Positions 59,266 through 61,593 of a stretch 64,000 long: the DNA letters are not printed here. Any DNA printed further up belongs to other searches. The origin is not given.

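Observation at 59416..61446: Bacterial GH84 fused to a GNAT domain: same two-domain plan as metazoan O-GlcNAcase, but with an intact-looking acetyl-CoA motif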

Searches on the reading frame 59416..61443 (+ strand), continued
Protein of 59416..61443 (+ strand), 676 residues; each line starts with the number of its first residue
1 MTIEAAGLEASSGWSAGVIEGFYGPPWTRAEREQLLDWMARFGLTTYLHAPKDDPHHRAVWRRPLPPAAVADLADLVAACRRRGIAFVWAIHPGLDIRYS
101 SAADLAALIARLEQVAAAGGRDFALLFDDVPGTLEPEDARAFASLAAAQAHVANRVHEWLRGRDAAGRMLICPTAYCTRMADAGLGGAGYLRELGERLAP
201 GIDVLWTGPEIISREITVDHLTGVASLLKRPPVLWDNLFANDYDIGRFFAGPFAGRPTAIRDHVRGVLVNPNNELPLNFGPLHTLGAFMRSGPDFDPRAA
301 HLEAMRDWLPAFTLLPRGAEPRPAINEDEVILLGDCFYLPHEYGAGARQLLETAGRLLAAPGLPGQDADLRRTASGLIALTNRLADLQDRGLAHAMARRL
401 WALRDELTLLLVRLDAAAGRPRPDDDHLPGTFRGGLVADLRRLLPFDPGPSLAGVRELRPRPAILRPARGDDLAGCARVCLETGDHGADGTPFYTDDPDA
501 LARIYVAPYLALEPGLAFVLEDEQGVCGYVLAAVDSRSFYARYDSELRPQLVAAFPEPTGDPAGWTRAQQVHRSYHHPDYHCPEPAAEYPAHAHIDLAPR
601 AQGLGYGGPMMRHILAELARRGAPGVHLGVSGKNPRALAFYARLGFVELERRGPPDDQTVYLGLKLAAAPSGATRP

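Call 25: find_related_loci(query=A1, collection=genome_contigs, flank=8000)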
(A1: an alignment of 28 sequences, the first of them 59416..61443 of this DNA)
Query A1 (676 aa) in genome_contigs; peptide patterns used: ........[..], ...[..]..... (x = any residue, [..] = any of these).
600 stretches matched a pattern (row limit reached: there are more); 590 encode a relative of the query (tblastn E <= 1e-3); the best 80 are kept; 80 distinct loci.
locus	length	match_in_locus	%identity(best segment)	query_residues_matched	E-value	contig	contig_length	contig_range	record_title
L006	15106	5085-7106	81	1-675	0e+0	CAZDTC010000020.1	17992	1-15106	MAG TPA_asm: uncultured Candidatus Kuenenia sp. isolate SRP124364_co1_19 genome assembly, contig: NODE_3130_length_17992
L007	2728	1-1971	57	18-666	0e+0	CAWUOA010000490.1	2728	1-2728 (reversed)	MAG: uncultured Planctomycetaceae bacterium isolate SRR1522971_binner23_134_1705335398 genome assembly, contig: ERZ11848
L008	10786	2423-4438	47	17-668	0e+0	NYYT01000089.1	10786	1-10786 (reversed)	MAG: Pedosphaera sp. isolate ARS72 19272, whole genome shotgun sequence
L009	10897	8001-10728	50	9-672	2e-129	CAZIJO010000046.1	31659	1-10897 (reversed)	MAG TPA_asm: uncultured Bifidobacterium sp. isolate SRP287453_co1_106 genome assembly, contig: NODE_2348_length_31659_co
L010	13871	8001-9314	49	8-444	3e-127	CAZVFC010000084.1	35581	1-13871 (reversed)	MAG TPA_asm: uncultured Verrucomicrobiota bacterium isolate binchicken_co66_227 genome assembly, contig: NODE_2026_lengt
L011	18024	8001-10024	47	3-666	4e-176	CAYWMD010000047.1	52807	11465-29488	MAG TPA_asm: uncultured Bifidobacteriaceae bacterium isolate SRP292972_co2_226 genome assembly, contig: NODE_535_length_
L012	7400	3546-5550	51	16-671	2e-177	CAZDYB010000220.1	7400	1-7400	MAG TPA_asm: uncultured Akkermansia sp. isolate SRP319275_co3_49 genome assembly, contig: NODE_9839_length_7400_cov_4.88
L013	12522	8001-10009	49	16-669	2e-180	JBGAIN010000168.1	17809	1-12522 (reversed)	MAG: Limisphaerales bacterium isolate MAG_MBR_H125.5 MBRH125-5_opera_contig_6021, whole genome shotgun sequence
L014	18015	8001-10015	47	9-668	2e-175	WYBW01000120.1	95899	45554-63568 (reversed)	MAG: Verrucomicrobiia bacterium isolate VER1 k127_428895, whole genome shotgun sequence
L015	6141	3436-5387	49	16-666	1e-179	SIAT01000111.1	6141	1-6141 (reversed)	MAG: Pedosphaera sp. isolate Baikal-deep-G214 BACOMB-C59050, whole genome shotgun sequence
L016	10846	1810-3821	51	9-668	7e-121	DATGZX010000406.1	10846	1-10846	MAG TPA_asm: Gemmataceae bacterium isolate SMAG_U10675 k141_537223, whole genome shotgun sequence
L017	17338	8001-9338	49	16-460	2e-120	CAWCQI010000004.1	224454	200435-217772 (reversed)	MAG: uncultured Acidobacteriota bacterium isolate MFD05176.bin.2.32 genome assembly, contig: contig_11163, whole genome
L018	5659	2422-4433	49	6-668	2e-119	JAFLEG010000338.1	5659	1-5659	MAG: Verrucomicrobia bacterium isolate UWPOB_VERRUCO1 gnl_X_JEIBJCKH_339, whole genome shotgun sequence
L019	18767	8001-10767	48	16-666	2e-118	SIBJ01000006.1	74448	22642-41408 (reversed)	MAG: Pedosphaera sp. isolate Baikal-deep-G230 BACOMB-C1147, whole genome shotgun sequence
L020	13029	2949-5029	46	2-676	1e-117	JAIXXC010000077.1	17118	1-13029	MAG: Verrucomicrobiales bacterium isolate D4_MAG_00040 pond_D4_MAG_00040_000000000253, whole genome shotgun sequence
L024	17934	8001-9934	50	10-675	2e-168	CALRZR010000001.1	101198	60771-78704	MAG: Opitutus sp. GAS368 isolate JJ-MA1B5-281-2-m2-bin99 genome assembly, contig: JJ-MA1B5-281-C55, whole genome shotgun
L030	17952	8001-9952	41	16-666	9e-158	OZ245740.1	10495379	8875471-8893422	MAG: Limisphaerales bacterium isolate 18d4b110-818c-4cb3-93cd-e2494454740f genome assembly, chromosome: 1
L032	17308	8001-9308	40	8-444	2e-96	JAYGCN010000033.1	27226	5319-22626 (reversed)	MAG: Candidatus Hydrogenedentota bacterium isolate OC3_3000m_MAG_16 OC3_3000m_contig_2519311, whole genome shotgun seque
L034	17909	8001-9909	42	16-646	1e-125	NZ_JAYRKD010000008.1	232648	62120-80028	MAG: Dongia sp. isolate SZ_szas3bin.6 NODE_79_length_232648_cov_3.52569, whole genome shotgun sequence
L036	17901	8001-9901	42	17-666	9e-92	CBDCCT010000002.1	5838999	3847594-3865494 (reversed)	MAG: Trueperaceae bacterium isolate c2c2e3e6-f29b-4b81-aa4a-bcf5d649deb7 genome assembly, contig: contig_2, whole genome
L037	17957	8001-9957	42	16-662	4e-123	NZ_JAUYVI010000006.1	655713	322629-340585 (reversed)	Dongia sedimenti strain R-7 R_7_scaffold6, whole genome shotgun sequence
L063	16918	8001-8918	34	17-337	2e-51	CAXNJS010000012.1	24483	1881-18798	MAG: Candidatus Planktophila sp. isolate MsH-01oct19-84 genome assembly, contig: MsH-01oct19-C3723, whole genome shotgun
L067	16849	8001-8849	38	17-306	3e-50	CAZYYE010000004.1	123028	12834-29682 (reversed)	MAG TPA_asm: uncultured Cryobacterium sp. isolate binchicken_co324_42 genome assembly, contig: NODE_66_length_123028_cov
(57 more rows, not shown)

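Call 30: search_protein_families(library=pfam, proteins=[L011:11634-12878:+, L036:3391-4434:+, L032:6088-6981:+, L034:7147-7989:+, L037:4933-6243:+, L011:2125-3543:+, L030:10957-11688:+, L024:9935-10441:-, L014:17366-17803:-, L006:8940-11888:+], max_evalue=0.001)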
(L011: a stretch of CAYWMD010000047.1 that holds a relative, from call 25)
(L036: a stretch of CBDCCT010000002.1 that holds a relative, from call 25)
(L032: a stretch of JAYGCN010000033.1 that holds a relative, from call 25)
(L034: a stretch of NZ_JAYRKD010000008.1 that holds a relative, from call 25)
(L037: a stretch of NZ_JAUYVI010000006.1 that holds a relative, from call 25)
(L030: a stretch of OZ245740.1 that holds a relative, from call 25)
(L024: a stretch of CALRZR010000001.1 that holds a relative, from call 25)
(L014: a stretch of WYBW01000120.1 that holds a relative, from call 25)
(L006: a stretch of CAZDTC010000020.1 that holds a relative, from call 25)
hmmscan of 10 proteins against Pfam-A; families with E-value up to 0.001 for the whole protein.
L011:11634-12878:+ (415 aa): 5 families
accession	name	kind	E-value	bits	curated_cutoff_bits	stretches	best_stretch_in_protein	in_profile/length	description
PF01041.23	DegT_DnrJ_EryC1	-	3.4e-103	346.1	19.8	1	31-374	9-350/360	DegT/DnrJ/EryC1/StrS aminotransferase family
PF01212.27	Beta_elim_lyase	-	1.8e-10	41.1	27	1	48-288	32-275/288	Beta-eliminating lyase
PF00155.27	Aminotran_1_2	-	3.8e-07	30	19.7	1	50-218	44-240/361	Aminotransferase class I and II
PF01053.26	Cys_Met_Meta_PP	-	6.5e-05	22.1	27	1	42-177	46-181/381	Cys/Met metabolism PLP-dependent enzyme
PF01276.26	OKR_DC_1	-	0.00018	20.8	27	1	56-124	73-142/417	Orn/Lys/Arg decarboxylase, major domain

L036:3391-4434:+ (348 aa): 3 families
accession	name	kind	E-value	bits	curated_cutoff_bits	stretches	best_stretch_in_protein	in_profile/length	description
PF00005.33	ABC_tran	-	4.4e-32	112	25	1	37-190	3-137/137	ABC transporter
PF08352.17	oligo_HPY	-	6e-18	65.4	27.1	1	241-306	1-65/65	Oligopeptide/dipeptide transporter, C-terminal region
PF13304.12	AAA_21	-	5.2e-05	23.9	27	0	159-222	235-300/304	AAA domain, putative AbiEii toxin, Type IV TA system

L032:6088-6981:+ (298 aa): 1 family
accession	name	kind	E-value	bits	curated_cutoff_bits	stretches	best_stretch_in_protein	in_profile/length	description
PF00528.27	BPD_transp_1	-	5.6e-12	46.2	26.4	1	87-292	7-180/184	Binding-protein-dependent transport system inner membrane component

L034:7147-7989:+ (281 aa): 1 family
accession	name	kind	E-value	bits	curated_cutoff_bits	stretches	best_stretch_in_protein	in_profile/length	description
PF00528.27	BPD_transp_1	-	2.3e-20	73.5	26.4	1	96-275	3-182/184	Binding-protein-dependent transport system inner membrane component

L037:4933-6243:+ (437 aa): 2 families
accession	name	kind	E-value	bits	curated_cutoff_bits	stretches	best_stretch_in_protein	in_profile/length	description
PF01547.30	SBP_bac_1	-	5.3e-39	135.4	26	1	54-351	3-303/307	Bacterial extracellular solute-binding protein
PF13416.11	SBP_bac_8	-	1.3e-22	81.3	27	1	62-373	2-268/279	Bacterial extracellular solute-binding protein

L011:2125-3543:+ (473 aa): 2 families
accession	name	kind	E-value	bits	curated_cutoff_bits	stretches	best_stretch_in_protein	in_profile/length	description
PF01408.29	GFO_IDH_MocA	-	1.1e-15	58.8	24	1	61-199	3-119/120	Oxidoreductase family, NAD-binding Rossmann fold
PF19051.5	GFO_IDH_MocA_C2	-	1.9e-13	51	23.3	1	241-472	36-253/254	Oxidoreductase family, C-terminal alpha/beta domain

L030:10957-11688:+ (244 aa): 2 families
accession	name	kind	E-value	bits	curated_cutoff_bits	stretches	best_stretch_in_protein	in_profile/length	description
PF13580.11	SIS_2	-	1.2e-43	148.9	27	1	6-140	1-137/138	SIS domain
PF10740.15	DUF2529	-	7e-05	22.9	22.3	0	15-74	13-72/169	Domain of unknown function (DUF2529)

L024:9935-10441:- (168 aa): 0 families

L014:17366-17803:- (145 aa): 0 families

L006:8940-11888:+ (983 aa): 0 families

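Call 35: predict_structure(alignment_id=A1)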
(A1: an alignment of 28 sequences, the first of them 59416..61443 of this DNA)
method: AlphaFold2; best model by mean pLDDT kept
length: 676 residues; sequences in the alignment: 28
mean_pLDDT: 84.8   pTM: 0.62
mean pLDDT of the five models: 84.8, 84.6, 84.6, 83.4, 82.9
residues with pLDDT >= 90: 387; 70-90: 190; 50-70: 49; < 50: 50
segments of 3 or more residues with pLDDT < 50: 1-12, 419-434, 447-460, 671-676
pLDDT, mean of each block of 10 residues (from residue 1): 34 73 79 96 94 59 89 96 95 86 94 94 89 85 95 97 92 93 90 97 93 86 96 89 61 75 91 86 91 87 94 88 91 87 86 83 71 92 92 85 81 64 33 54 55 41 88 96 89 91 95 97 94 96 95 93 91 90 90 94 89 96 95 90 94 87 83 37
secondary structure, 60 per line:
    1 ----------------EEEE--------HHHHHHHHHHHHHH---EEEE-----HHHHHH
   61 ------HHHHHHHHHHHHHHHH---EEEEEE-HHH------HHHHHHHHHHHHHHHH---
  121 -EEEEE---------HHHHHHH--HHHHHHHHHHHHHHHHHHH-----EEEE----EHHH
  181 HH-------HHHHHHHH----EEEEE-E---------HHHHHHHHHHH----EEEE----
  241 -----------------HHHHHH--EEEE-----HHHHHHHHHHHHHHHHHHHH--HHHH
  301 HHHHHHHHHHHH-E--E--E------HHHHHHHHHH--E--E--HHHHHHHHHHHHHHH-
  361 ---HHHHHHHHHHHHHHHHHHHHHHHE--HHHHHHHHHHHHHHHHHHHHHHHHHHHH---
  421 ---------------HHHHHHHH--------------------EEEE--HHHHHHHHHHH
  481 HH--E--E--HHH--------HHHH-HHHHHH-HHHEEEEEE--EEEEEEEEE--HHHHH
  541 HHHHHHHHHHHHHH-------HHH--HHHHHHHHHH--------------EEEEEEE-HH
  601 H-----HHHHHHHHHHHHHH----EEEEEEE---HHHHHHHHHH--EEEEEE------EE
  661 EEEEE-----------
elements in order (helices of 4 or more, strands of 3 or more residues): E17-20 H29-42 E46-49 H55-60 H67-82 E86-91 H102-117 E122-126 H136-142 H145-163 E169-172 H178-182 H190-197 E202-206 H218-228 E233-236 H258-263 E266-269 H275-294 H297-312 H327-336 H345-359 H364-386 H390-417 H436-443 E464-467 H470-482 H502-505 H507-512 E517-522 E525-533 H536-554 H567-576 E591-597 H607-620 E625-631 H635-644 E647-652 E659-665
